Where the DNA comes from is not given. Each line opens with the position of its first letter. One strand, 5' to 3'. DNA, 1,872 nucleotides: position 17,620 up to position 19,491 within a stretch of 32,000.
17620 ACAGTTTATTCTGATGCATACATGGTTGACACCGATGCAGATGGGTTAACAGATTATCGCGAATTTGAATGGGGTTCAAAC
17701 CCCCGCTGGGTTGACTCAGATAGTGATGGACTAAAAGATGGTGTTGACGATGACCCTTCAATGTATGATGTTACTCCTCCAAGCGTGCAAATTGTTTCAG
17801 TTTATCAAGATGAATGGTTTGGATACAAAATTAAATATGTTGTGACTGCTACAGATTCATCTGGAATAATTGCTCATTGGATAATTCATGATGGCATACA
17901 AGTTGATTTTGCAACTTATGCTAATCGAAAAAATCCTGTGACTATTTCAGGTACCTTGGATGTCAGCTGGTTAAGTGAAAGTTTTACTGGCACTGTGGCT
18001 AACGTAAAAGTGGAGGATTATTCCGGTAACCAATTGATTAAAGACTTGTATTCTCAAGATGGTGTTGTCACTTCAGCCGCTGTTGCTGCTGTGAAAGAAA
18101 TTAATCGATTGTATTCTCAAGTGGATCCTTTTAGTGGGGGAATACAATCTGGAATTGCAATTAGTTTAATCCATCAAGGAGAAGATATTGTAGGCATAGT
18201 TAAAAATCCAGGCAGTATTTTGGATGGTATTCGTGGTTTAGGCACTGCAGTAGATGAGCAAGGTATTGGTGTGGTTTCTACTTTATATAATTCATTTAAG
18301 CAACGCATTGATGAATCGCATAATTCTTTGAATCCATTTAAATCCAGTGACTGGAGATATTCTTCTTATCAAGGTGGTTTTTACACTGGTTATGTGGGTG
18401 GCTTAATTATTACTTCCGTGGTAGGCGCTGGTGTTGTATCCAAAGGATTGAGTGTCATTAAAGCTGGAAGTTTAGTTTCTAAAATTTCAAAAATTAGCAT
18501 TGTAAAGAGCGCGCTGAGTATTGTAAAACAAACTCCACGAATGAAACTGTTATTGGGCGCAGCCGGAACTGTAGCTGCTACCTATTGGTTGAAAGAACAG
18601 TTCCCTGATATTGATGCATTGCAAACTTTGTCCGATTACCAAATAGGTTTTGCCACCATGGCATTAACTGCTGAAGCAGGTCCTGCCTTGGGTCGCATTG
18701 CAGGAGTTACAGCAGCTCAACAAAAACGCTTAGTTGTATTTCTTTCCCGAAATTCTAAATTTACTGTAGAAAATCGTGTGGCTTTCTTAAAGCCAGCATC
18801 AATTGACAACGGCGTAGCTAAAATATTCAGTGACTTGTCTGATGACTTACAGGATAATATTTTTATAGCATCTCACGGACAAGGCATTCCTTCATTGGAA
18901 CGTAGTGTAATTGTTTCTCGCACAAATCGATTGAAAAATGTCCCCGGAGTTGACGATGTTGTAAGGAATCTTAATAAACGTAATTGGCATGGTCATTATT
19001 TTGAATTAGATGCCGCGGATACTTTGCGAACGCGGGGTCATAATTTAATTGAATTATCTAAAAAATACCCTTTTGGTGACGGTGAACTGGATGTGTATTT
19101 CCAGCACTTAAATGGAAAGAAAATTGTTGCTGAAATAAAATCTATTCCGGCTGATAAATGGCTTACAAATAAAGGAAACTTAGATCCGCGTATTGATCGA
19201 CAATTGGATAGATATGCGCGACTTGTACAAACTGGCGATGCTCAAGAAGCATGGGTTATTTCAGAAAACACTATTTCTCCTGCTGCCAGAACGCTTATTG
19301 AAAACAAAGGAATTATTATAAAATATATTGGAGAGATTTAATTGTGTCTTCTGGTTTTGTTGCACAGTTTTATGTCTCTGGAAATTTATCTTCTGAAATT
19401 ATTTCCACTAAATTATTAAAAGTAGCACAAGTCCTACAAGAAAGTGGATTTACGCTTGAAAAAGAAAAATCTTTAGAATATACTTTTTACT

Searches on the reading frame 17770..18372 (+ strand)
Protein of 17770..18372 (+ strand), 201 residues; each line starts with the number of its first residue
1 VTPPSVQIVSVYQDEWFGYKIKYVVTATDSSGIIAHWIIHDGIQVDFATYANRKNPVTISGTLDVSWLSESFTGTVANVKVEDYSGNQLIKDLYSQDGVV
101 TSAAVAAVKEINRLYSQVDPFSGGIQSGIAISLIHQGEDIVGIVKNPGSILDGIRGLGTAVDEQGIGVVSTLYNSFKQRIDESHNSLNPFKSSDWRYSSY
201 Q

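Call 44: search_protein_families(library=pfam, proteins=[window:17770-18372:+], max_evalue=10)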
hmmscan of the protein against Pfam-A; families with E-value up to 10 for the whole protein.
window:17770-18372:+ (201 aa): 2 families
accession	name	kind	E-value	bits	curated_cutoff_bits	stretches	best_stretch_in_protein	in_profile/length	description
PF20751.3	SP2_M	-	0.083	13.4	25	1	78-153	4-79/141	Structural protein 2 second domain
PF00459.30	Inositol_P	-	0.1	12.5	27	1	124-171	101-151/271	Inositol monophosphatase family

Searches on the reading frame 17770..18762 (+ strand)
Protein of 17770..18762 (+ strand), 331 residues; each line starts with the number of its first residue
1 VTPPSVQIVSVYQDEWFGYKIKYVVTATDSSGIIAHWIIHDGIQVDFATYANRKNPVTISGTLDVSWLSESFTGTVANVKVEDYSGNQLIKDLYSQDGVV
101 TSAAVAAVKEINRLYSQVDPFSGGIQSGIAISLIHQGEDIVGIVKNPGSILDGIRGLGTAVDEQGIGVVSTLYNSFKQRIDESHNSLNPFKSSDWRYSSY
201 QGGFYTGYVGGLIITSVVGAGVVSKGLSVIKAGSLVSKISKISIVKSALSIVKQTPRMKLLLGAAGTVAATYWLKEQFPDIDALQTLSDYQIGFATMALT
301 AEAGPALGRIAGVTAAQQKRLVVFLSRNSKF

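Call 26: find_homologous_proteins(query=window:17770-18762:+, max_evalue=0.001)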
Query window:17770-18762:+: 8000 candidates shared short words with the query, none scored E <= 0.001.

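Call 64: search_protein_families(library=phrogs, proteins=[window:17776-18717:+], max_evalue=0.1)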
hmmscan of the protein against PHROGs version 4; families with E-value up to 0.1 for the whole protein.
window:17776-18717:+ (314 aa): 0 families

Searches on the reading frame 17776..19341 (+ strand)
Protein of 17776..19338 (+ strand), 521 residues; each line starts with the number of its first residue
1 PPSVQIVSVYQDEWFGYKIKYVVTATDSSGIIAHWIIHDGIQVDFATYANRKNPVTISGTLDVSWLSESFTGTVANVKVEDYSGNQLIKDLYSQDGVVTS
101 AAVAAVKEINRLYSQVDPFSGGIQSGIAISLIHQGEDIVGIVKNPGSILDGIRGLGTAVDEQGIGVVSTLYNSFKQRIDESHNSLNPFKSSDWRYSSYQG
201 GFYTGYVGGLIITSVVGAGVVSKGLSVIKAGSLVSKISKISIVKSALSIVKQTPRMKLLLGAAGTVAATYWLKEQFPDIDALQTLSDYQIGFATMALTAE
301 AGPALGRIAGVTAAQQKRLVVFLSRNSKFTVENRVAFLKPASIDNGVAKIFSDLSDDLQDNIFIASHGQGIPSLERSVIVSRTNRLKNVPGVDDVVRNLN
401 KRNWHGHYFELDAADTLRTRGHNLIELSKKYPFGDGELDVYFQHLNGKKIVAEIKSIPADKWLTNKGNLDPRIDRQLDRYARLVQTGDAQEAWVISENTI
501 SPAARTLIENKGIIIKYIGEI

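Call 6: search_protein_families(library=pfam, proteins=[window:17800-19341:+], max_evalue=1)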
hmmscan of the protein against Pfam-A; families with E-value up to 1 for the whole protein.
window:17800-19341:+ (513 aa): 3 families
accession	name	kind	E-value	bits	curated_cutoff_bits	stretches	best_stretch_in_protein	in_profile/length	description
PF22722.2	NA-iREase1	-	0.0079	16.6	27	1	470-503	58-91/106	NACHT-associated inactive Restriction Endonuclease 1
PF04471.18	Mrr_cat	-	0.0086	16.6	21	1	394-506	2-104/115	Restriction endonuclease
PF18444.7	RRM_9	-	0.06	13.6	25.9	1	300-326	5-31/70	RNA recognition motif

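Call 7: search_protein_families(library=ncbifam, proteins=[window:17800-19341:+], max_evalue=1)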
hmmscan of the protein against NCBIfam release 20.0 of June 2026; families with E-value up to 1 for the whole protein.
window:17800-19341:+ (513 aa): 0 families

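Call 11: search_protein_families(library=padloc, proteins=[window:17800-19341:+], max_evalue=1)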
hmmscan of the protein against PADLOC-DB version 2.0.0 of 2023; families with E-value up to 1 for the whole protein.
window:17800-19341:+ (513 aa): 0 families

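Call 55: find_related_loci(query=window:17776-19338:+, collection=metagenome_contigs, flank=10000)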
Query window:17776-19338:+ (521 aa) in metagenome_contigs; peptide patterns used: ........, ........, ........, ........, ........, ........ (x = any residue, [..] = any of these).
41 stretches matched a pattern, but none encodes a relative of the query by tblastn (E <= 1e-3).

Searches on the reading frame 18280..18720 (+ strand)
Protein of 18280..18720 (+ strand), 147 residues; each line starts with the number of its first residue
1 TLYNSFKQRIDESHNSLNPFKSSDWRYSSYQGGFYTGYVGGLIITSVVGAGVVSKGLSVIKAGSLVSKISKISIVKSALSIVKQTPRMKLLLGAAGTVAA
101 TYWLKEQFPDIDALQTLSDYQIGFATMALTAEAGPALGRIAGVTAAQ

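Call 44: search_protein_families(library=pfam, proteins=[window:18280-18720:+], max_evalue=10)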
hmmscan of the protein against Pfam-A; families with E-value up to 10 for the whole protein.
window:18280-18720:+ (147 aa): 1 family
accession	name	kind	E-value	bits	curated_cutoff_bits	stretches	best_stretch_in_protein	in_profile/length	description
PF18414.7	zf_C2H2_10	-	0.36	10.9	25.6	1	106-115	10-19/26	C2H2 type zinc-finger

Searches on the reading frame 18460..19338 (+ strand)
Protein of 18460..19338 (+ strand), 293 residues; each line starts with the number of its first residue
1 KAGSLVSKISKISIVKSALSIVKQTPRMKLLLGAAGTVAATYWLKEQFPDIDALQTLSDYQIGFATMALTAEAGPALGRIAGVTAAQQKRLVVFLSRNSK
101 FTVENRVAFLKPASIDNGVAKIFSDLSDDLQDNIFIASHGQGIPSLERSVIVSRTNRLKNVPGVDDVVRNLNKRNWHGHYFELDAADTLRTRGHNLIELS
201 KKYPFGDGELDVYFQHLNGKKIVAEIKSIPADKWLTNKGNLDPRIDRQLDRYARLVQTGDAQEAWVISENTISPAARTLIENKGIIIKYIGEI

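Call 18: find_homologous_proteins(query=window:18460-19338:+, max_evalue=0.001)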
Query window:18460-19338:+: 4267 candidates shared short words with the query, none scored E <= 0.001.
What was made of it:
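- Tried and rejected: None were found (calls 18, 26).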

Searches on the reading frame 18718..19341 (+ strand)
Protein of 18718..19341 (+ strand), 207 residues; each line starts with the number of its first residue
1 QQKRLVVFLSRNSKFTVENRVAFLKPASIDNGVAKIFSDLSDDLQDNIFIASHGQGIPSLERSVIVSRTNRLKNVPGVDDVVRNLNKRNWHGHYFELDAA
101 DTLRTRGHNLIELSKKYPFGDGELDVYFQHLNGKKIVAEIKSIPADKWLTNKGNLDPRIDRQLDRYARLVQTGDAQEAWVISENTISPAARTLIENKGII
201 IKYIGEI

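Call 31: search_solved_structures(query=window:18718-19338:+, max_evalue=10, show_alignments=3)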
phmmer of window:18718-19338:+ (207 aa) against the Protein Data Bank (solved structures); distinct sequences matched with E-value up to 10: 9.
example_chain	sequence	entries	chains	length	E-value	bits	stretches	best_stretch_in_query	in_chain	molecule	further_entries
8zrn_B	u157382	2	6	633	0.38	13.5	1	99-166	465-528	Neuronal acetylcholine receptor subunit beta-4,Soluble cytochrome b562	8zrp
6fxc_Al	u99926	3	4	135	0.47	13.3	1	9-79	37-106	30S ribosomal protein S12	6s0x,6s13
5tcu_S3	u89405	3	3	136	0.47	13.2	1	9-79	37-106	30S ribosomal protein S12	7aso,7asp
5nd8_l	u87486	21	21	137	0.48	13.2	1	9-79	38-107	30S ribosomal protein S12 | Small ribosomal subunit protein uS12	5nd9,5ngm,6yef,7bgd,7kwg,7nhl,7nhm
7p48_l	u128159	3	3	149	0.56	13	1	10-79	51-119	30S ribosomal protein S12 | Small ribosomal subunit protein uS12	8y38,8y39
5t7v_S3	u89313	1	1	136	0.99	12.2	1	19-79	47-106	30S ribosomal protein S12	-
2cx3_A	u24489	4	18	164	1.2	11.9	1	13-87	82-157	bacterioferritin comigratory protein | Thiol peroxidase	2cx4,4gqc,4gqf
5li0_l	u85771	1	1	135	1.2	11.9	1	9-79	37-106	30S ribosomal protein S12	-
8bh6_l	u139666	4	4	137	1.3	11.9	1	9-79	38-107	30S ribosomal protein S12 | Small ribosomal subunit protein uS12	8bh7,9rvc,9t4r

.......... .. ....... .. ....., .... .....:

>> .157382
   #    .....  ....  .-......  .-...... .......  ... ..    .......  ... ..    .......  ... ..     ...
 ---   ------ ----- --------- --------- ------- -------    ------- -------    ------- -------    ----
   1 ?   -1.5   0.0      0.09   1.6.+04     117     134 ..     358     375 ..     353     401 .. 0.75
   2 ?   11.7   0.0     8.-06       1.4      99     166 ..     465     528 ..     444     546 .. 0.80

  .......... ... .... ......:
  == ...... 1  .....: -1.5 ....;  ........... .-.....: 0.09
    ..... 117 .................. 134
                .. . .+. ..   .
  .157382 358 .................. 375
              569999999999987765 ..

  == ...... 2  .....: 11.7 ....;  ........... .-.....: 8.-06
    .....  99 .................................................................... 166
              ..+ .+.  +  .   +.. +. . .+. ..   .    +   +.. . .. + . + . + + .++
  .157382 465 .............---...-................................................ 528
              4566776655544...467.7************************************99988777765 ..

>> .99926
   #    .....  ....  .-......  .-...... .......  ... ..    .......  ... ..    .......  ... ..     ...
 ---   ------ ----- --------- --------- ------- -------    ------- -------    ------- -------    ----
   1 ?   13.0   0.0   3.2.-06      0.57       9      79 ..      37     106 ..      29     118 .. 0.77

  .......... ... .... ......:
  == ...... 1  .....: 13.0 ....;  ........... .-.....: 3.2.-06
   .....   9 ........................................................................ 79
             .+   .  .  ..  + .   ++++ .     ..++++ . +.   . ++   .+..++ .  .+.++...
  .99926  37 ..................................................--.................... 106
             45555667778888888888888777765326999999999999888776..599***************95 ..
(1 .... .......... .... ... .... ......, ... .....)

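Call 35: predict_structure(protein=window:18718-19338:+)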
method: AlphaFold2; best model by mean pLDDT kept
length: 207 residues; sequences in the alignment: 1
mean_pLDDT: 52.0   pTM: 0.45
mean pLDDT of the five models: 52.0, 46.3, 43.5, 34.3, 34.1
residues with pLDDT >= 90: 14; 70-90: 45; 50-70: 17; < 50: 131
segments of 3 or more residues with pLDDT < 50: 1-78, 80-131
pLDDT, mean of each block of 10 residues (from residue 1): 32 30 32 41 42 33 38 47 45 40 32 35 37 56 78 87 78 75 82 92 65
secondary structure, 60 per line:
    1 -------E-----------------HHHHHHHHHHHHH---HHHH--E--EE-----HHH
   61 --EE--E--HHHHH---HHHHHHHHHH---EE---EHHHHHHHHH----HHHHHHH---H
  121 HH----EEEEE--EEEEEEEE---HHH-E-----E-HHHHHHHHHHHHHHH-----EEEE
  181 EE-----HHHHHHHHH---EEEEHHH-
elements in order: H26-38 H42-45 H70-74 H78-87 H97-105 H110-116 E127-131 E134-141 H157-171 E177-182 H188-196 E200-203
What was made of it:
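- The AF2 local model is confident (pLDDT 75-92) with a strand-strand-helix-strand-helix-strand core (call 35).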

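Call 38: fold_search(model_id=the predicted structure, library=pdb)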
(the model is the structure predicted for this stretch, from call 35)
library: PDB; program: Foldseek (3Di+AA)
matches with E <= 10: 1143; with E <= 0.001: 0
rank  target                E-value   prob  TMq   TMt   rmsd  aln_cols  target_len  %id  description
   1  2pln                  3.0e-02  0.72  0.21  0.34  13.3       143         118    9  Crystal structure analysis of HP1043, an orphan resonse regulator of h. pylori (released 2007-05-01)
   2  4rrq_B                6.7e-02  0.41  0.20  0.25  10.4       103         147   10  K121M mutant of N-terminal editing domain of threonyl-tRNA synthetase from Pyrococcus abyssi with L-Ser3AA (released 2015-07-15)
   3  7qz2_A                9.9e-02  0.30  0.20  0.29  13.8       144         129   11  Crystal structure of GacS D1 domain in complex with BeF3- (released 2022-07-06)
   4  3rqi                  1.1e-01  0.33  0.20  0.24  12.4       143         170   12  Crystal structure of a response regulator protein from Burkholderia pseudomallei with a phosphorylated aspartic acid, ca (released 2011-05-11)
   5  1y88                  1.3e-01  0.80  0.29  0.32   7.1       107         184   11  Crystal Structure of Protein of Unknown Function AF1548 (released 2004-12-21)
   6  8z4i_B                1.4e-01  0.92  0.27  0.16   3.3        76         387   20  crystal structure of Cdn1 in complex with cA3 (released 2026-02-04)
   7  7bdv_C                1.4e-01  0.44  0.27  0.18  15.2       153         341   20  Structure of Can2 from Sulfobacillus thermosulfidooxidans in complex with cyclic tetra-adenylate (cA4) (released 2021-03-03)
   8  9u49_A                1.6e-01  0.92  0.27  0.15   3.3        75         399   21  crystal structure of Cdn1 in complex with cA4 (released 2026-02-04)
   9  4s0j                  1.6e-01  0.41  0.19  0.26   5.5        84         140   11  Biphenylalanine modified threonyl-tRNA synthetase from Pyrococcus abyssi: 11BIF, 42F, 79S, and 123V mutant (released 2015-03-18)
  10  4v81_G                1.6e-01  0.33  0.17  0.08   9.7        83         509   16  The crystal structure of yeast CCT reveals intrinsic asymmetry of eukaryotic cytosolic chaperonins (released 2014-07-09)
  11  1wtd_B                1.6e-01  0.25  0.25  0.20  14.9       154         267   16  Crystal structure of type II restrcition endonuclease, EcoO109I DNA-free form (released 2004-12-14)
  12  1e0r                  1.6e-01  0.15  0.17  0.21  12.0       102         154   16  Beta-apical domain of thermosome (released 2000-08-19)
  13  7eu0_E                1.8e-01  0.75  0.24  0.24   3.9        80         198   12  The cryo-EM structure of A. thaliana Pol IV-RDR2 backtracked complex (released 2021-12-29)
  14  4wac                  1.8e-01  0.44  0.25  0.11  11.3       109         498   16  Crystal Structure of TarM (released 2015-02-25)
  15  3eul_C                1.9e-01  0.30  0.22  0.34  13.6       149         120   11  Structure of the signal receiver domain of the putative response regulator NarL from Mycobacterium tuberculosis (released 2008-11-11)
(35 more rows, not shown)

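Call 44: search_protein_families(library=pfam, proteins=[window:18718-19338:+], max_evalue=10)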
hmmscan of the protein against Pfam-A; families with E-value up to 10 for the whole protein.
window:18718-19338:+ (207 aa): 2 families
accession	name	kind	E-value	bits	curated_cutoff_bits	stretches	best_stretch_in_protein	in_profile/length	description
PF04471.18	Mrr_cat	-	0.0017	18.9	21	1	88-200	2-104/115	Restriction endonuclease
PF22722.2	NA-iREase1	-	0.003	18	27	1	164-197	58-91/106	NACHT-associated inactive Restriction Endonuclease 1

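Call 64: search_protein_families(library=phrogs, proteins=[window:18718-19341:+], max_evalue=0.1)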
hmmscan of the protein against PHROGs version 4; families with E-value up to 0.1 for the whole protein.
window:18718-19341:+ (207 aa): 0 families

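Call 68: search_dna_similar(query=window:18718-19338:+, collection=plasmids, mode=protein, max_evalue=0.01, max_rows=10)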
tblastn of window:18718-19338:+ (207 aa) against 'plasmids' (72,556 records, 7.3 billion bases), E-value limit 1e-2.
No match.

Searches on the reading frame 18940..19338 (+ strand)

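Call 44: search_protein_families(library=pfam, proteins=[window:18940-19338:+], max_evalue=10)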
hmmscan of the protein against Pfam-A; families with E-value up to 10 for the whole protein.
window:18940-19338:+ (133 aa): 2 families
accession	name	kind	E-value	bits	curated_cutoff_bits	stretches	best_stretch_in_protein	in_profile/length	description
PF04471.18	Mrr_cat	-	0.00048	20.7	21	1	14-126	2-104/115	Restriction endonuclease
PF22722.2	NA-iREase1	-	0.0015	18.9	27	1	90-123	58-91/106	NACHT-associated inactive Restriction Endonuclease 1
